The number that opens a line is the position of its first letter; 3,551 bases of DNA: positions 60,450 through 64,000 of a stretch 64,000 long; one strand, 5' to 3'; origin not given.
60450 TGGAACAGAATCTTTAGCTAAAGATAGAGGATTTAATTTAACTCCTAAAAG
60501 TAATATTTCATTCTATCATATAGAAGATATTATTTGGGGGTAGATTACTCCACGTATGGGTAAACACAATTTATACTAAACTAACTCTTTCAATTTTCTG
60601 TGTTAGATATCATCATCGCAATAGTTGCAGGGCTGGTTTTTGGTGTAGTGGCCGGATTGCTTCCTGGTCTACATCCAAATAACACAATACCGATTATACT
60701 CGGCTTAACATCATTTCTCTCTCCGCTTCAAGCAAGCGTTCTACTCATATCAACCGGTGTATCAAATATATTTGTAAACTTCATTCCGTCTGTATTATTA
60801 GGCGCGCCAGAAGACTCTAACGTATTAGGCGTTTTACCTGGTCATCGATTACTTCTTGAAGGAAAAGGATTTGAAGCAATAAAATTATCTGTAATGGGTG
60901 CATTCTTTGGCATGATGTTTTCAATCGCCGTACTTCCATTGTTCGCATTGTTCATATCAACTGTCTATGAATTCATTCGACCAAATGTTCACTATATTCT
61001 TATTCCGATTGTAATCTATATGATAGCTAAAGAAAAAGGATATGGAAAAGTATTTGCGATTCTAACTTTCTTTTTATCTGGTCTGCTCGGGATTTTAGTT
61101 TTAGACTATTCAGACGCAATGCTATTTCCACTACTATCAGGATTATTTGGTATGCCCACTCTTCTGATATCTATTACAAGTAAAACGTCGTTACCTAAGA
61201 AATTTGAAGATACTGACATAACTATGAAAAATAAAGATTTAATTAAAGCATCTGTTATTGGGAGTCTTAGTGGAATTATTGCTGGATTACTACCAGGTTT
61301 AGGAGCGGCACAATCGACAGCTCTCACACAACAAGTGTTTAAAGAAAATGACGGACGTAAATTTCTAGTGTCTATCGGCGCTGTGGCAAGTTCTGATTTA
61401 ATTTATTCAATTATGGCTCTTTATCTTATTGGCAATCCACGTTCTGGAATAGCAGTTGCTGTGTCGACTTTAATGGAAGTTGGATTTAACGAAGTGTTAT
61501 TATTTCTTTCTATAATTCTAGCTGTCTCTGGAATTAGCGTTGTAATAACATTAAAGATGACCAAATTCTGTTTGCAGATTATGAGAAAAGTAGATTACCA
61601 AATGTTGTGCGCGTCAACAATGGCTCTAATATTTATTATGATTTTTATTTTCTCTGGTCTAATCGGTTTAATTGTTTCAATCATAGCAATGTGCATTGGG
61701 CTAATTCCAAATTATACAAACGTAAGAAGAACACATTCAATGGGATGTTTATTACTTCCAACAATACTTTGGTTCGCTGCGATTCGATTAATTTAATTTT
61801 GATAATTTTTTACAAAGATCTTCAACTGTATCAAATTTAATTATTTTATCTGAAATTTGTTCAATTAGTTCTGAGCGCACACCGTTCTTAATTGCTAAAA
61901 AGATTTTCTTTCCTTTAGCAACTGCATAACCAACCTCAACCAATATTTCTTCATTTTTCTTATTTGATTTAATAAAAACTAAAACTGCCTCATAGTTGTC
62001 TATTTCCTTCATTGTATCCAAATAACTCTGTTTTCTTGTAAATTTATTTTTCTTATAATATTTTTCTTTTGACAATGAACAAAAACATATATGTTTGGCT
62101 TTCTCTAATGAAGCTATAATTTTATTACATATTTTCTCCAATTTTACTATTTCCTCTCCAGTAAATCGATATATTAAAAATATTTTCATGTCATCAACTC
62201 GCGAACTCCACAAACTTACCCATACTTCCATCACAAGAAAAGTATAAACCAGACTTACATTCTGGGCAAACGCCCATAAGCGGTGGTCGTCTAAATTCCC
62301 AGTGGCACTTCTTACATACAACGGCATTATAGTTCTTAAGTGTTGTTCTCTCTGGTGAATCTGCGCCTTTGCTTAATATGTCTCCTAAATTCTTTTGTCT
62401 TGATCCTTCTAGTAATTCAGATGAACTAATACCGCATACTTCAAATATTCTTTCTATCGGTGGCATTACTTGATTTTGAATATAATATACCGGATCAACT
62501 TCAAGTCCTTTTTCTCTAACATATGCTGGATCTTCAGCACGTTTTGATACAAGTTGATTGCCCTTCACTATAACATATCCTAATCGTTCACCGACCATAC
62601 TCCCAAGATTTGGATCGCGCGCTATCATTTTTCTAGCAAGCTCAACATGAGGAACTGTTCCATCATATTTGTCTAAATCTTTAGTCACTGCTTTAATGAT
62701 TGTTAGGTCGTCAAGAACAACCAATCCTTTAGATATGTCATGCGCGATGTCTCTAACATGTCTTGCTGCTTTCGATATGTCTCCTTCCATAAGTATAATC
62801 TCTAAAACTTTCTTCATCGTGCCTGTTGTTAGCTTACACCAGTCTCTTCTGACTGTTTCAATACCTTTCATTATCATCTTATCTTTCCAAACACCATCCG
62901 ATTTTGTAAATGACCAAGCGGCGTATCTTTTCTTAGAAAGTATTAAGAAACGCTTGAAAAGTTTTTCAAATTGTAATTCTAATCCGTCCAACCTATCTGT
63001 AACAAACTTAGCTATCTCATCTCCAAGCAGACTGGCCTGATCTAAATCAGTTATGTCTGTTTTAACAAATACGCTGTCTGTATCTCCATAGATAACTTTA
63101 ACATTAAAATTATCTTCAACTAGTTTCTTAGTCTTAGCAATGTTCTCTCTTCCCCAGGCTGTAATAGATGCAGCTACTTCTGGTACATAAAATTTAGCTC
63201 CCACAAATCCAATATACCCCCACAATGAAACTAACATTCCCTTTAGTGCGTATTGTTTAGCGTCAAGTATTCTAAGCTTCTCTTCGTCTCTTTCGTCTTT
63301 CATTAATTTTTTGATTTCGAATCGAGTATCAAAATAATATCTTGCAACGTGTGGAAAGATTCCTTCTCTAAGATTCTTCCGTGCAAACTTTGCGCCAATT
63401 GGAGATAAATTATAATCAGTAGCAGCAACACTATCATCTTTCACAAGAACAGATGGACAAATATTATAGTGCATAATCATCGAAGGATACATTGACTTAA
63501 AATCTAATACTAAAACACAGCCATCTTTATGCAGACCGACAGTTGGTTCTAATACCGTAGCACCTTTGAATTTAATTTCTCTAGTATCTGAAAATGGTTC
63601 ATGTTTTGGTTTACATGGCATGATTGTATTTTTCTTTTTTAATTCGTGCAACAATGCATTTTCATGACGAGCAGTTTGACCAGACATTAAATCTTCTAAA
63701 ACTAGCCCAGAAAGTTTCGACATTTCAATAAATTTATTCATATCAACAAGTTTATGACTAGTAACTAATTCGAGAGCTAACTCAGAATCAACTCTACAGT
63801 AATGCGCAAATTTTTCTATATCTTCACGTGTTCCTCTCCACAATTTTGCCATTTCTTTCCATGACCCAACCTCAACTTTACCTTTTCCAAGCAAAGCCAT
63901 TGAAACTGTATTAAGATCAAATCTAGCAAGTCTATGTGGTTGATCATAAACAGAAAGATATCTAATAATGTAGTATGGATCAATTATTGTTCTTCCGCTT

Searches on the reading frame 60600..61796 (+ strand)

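Call 98: search_protein_families(library=pfam, proteins=[window:60600-61796:+], max_evalue=0.001)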
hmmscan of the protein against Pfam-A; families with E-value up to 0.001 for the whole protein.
window:60600-61796:+ (398 aa): 1 family
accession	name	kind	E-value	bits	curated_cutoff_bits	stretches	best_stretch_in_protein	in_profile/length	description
PF01970.21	TctA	-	1e-56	192.8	28.9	1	5-381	1-422/423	Tripartite tricarboxylate transporter TctA family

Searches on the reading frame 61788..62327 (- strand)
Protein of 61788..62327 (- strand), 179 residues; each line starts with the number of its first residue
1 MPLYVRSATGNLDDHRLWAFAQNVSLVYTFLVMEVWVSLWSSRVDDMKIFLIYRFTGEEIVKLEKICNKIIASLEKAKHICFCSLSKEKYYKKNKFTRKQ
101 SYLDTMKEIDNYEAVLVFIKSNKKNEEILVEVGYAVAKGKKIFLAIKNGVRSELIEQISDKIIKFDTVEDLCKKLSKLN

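Call 98: search_protein_families(library=pfam, proteins=[window:61788-62327:-], max_evalue=0.001)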
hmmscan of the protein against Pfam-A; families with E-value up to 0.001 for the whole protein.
window:61788-62327:- (179 aa): 1 family
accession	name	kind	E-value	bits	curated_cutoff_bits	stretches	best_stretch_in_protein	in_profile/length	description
PF05014.21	Nuc_deoxyrib_tr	-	4.3e-05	24.1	28.8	1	65-148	15-99/117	Nucleoside 2-deoxyribosyltransferase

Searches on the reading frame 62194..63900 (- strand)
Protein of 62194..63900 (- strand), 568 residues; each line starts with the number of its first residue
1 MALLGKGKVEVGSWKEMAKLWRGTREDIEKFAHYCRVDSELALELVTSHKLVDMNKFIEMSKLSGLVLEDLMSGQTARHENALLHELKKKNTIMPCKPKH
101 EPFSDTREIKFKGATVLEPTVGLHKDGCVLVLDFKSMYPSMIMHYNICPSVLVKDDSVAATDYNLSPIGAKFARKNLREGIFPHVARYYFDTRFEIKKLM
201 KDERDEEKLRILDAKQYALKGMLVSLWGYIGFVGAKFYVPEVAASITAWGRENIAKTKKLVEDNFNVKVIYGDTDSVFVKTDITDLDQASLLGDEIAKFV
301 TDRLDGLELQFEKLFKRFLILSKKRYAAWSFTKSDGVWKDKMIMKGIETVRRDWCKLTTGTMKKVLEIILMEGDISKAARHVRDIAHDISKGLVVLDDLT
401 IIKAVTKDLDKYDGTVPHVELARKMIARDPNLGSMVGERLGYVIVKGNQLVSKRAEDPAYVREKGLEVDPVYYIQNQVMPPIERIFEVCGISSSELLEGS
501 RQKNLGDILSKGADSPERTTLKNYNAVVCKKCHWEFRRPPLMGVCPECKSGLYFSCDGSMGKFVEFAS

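Call 12: search_protein_families(library=pfam, proteins=[window:62194-63900:-], max_evalue=0.0001)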
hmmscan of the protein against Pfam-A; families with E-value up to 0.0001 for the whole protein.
window:62194-63900:- (568 aa): 1 family
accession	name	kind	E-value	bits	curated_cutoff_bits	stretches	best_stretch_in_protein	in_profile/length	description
PF00136.26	DNA_pol_B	-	4.6e-104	349.2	23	1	71-487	7-451/453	DNA polymerase family B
